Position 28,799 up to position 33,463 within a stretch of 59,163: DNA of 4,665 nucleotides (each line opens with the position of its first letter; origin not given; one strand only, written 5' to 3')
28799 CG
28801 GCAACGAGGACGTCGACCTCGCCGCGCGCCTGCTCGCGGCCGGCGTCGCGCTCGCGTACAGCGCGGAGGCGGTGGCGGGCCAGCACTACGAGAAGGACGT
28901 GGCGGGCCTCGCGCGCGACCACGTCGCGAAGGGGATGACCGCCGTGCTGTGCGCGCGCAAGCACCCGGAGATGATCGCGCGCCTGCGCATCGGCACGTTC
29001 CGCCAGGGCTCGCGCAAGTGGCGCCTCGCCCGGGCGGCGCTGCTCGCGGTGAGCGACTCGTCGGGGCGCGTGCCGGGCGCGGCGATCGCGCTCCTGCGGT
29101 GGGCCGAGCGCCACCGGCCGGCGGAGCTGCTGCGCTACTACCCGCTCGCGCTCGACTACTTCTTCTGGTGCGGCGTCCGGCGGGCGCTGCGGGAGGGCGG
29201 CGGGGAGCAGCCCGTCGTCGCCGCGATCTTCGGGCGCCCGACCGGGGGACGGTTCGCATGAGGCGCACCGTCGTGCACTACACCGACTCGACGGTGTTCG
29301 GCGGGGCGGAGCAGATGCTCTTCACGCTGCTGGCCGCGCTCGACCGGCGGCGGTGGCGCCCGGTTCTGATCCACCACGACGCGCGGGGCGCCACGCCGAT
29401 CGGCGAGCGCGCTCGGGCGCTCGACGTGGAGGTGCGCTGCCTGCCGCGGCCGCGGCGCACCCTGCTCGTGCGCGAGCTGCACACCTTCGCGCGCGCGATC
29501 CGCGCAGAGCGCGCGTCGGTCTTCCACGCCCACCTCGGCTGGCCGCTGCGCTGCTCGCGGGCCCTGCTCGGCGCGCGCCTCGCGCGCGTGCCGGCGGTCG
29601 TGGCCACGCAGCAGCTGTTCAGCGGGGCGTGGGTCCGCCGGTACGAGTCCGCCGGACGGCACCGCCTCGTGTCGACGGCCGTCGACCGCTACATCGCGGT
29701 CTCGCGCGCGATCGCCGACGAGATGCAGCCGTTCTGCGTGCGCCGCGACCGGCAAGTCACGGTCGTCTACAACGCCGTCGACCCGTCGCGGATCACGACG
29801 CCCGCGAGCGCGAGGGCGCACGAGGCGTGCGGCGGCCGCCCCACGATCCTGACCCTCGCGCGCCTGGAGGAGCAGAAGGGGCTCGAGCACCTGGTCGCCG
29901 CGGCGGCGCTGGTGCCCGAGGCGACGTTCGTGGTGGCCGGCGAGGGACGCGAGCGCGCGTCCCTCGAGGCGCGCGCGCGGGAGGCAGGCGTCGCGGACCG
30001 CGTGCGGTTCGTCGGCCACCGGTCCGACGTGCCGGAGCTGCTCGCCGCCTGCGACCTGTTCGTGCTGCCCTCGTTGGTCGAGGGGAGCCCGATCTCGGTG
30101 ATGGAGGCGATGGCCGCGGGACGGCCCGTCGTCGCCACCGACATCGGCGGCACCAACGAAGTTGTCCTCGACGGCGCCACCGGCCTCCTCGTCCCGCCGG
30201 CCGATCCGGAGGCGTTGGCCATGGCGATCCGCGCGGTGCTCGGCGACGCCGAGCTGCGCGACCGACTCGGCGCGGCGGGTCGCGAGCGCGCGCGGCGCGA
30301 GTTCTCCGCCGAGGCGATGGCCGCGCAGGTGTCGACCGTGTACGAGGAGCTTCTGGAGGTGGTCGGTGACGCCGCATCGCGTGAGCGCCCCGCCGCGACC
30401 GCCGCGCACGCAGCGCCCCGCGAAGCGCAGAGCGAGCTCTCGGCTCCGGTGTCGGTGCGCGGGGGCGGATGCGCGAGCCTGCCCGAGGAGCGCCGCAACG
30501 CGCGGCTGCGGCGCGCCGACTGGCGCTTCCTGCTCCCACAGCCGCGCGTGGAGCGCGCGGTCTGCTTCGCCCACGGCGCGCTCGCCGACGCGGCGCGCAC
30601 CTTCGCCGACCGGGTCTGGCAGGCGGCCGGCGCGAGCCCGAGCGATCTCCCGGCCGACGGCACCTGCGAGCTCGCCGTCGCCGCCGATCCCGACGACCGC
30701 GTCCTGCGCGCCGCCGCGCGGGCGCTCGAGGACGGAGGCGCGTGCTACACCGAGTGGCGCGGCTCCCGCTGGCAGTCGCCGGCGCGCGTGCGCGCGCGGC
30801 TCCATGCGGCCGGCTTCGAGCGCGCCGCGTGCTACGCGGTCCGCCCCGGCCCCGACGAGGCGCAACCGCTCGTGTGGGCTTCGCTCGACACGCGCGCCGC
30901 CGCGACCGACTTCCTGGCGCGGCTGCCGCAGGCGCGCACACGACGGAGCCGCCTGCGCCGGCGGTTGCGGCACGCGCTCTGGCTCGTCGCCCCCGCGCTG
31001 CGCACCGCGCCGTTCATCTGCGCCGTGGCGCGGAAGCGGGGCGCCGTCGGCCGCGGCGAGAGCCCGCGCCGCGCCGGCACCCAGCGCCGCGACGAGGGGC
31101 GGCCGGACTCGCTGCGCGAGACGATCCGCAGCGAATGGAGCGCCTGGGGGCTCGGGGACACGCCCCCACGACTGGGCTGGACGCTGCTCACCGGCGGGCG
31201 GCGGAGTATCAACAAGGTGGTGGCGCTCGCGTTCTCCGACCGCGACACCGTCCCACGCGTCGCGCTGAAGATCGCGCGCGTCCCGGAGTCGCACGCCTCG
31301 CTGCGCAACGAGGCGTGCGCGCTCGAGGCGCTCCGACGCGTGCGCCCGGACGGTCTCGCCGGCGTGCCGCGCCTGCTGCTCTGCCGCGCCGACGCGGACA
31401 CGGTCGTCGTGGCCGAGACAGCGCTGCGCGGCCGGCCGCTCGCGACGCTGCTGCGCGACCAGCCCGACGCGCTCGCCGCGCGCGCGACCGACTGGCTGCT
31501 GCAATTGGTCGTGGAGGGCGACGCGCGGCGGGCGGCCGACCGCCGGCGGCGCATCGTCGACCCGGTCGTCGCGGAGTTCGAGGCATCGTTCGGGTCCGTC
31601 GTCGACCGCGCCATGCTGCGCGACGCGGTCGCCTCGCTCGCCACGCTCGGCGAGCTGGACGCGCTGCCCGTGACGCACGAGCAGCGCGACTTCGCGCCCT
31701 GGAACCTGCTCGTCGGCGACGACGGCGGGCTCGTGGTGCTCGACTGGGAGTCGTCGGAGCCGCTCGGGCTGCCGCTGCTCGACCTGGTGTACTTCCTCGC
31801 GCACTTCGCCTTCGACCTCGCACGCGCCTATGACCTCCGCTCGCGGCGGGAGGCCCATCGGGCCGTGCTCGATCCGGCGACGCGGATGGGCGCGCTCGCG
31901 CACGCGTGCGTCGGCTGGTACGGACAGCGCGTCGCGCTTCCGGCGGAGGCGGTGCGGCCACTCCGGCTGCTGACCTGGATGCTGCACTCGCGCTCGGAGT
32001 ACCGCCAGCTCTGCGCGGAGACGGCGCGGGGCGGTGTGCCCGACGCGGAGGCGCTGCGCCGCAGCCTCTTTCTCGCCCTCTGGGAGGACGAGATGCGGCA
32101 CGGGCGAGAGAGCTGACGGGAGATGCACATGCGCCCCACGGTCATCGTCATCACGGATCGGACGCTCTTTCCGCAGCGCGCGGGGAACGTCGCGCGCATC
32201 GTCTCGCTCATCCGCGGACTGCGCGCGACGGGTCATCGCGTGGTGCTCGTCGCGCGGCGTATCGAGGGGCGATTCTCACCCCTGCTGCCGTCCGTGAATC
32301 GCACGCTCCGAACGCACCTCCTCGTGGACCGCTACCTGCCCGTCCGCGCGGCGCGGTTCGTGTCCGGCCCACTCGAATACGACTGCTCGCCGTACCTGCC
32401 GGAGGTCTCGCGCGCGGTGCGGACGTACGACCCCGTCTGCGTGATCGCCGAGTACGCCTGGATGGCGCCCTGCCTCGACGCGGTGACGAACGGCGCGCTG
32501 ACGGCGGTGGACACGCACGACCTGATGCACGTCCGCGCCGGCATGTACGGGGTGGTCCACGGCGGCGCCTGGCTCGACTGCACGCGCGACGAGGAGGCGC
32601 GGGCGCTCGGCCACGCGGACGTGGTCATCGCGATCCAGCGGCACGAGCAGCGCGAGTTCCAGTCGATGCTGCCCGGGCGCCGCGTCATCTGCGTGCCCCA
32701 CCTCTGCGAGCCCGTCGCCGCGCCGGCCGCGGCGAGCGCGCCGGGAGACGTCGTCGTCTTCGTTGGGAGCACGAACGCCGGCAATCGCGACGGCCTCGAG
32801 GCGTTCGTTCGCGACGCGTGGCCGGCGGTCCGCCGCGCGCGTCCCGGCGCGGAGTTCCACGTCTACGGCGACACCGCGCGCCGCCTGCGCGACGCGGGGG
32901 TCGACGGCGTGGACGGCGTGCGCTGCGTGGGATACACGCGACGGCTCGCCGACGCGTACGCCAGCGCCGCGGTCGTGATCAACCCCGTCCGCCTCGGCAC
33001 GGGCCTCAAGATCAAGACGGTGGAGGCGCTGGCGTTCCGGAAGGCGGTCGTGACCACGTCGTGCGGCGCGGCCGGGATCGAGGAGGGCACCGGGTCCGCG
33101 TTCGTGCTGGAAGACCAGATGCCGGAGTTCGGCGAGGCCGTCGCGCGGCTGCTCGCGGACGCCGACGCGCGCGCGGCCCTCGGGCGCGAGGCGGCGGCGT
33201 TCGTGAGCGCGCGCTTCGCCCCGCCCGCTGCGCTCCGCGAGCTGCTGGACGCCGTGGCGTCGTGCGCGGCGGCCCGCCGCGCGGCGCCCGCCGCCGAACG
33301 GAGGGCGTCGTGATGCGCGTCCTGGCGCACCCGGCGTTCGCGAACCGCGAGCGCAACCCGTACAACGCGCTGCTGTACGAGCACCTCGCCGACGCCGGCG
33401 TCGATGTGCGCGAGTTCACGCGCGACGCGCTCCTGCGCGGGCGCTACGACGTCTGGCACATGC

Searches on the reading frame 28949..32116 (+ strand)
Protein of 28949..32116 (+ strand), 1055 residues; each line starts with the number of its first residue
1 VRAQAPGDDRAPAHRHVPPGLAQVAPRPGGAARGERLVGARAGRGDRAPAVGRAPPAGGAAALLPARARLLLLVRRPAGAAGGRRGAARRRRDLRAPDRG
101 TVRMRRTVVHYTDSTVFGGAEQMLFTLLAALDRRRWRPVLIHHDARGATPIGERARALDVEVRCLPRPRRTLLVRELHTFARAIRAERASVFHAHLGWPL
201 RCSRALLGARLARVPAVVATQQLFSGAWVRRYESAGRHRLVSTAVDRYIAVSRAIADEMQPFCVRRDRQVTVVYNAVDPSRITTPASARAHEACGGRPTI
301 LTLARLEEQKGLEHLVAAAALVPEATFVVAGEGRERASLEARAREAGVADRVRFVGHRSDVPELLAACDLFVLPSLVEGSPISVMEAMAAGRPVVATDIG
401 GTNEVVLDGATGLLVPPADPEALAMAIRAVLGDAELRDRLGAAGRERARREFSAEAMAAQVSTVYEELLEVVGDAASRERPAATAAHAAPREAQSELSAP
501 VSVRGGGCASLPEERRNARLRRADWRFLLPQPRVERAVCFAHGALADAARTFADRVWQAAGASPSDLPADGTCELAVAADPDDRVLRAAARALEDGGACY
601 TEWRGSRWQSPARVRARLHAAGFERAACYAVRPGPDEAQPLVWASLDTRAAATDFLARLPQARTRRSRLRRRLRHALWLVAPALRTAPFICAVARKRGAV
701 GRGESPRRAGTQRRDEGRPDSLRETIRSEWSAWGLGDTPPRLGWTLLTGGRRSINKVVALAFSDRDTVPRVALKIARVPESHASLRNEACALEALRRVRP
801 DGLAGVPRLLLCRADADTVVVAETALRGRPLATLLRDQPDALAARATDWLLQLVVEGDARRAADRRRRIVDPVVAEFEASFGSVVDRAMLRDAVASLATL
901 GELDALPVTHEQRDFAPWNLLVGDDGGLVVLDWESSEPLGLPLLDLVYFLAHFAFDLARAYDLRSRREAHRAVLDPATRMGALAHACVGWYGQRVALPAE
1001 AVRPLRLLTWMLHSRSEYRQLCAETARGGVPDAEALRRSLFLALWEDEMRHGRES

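Call 58: search_protein_families(library=pfam, proteins=[window:28949-32116:+], max_evalue=0.00001)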
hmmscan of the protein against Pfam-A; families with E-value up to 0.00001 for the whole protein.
window:28949-32116:+ (1055 aa): 6 families
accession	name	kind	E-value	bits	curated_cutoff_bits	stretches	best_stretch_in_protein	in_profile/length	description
PF00534.26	Glycos_transf_1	-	7.2e-44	149.8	26.4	1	292-447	10-172/172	Glycosyl transferases group 1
PF13692.12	Glyco_trans_1_4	-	7.4e-41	140.2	27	1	297-433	1-142/142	Glycosyl transferases group 1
PF13439.12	Glyco_transf_4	-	3.5e-16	60.1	28.5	1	117-281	1-170/170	Glycosyltransferase Family 4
PF13579.12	Glyco_trans_4_4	-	3.7e-12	47.3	29.7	1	118-272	1-155/158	Glycosyl transferase 4-like domain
PF13524.12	Glyco_trans_1_2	-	4.6e-09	36.8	25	1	314-461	4-142/144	Glycosyl transferase-like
PF20706.3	GT4-conflict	-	1.8e-08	34.3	26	1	236-439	138-363/385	Family 4 Glycosyltransferase in conflict systems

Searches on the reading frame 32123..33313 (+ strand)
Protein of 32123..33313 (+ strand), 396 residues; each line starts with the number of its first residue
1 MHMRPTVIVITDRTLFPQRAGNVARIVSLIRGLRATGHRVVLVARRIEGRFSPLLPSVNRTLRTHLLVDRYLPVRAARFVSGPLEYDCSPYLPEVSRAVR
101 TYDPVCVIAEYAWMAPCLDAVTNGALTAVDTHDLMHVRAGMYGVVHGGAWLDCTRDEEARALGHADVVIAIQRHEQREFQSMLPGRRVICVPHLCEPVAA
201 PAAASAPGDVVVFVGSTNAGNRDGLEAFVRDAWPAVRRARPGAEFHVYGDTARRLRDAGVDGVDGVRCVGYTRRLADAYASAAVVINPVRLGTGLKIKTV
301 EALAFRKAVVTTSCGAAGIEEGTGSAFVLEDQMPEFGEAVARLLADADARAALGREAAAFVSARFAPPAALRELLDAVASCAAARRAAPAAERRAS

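Call 58: search_protein_families(library=pfam, proteins=[window:32123-33313:+], max_evalue=0.00001)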
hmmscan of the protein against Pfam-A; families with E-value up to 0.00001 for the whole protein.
window:32123-33313:+ (396 aa): 2 families
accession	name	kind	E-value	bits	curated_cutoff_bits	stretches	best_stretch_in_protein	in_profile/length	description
PF13692.12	Glyco_trans_1_4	-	1.2e-22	81.1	27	1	209-346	2-142/142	Glycosyl transferases group 1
PF13524.12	Glyco_trans_1_2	-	3.1e-09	37.4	25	1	236-375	9-143/144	Glycosyl transferase-like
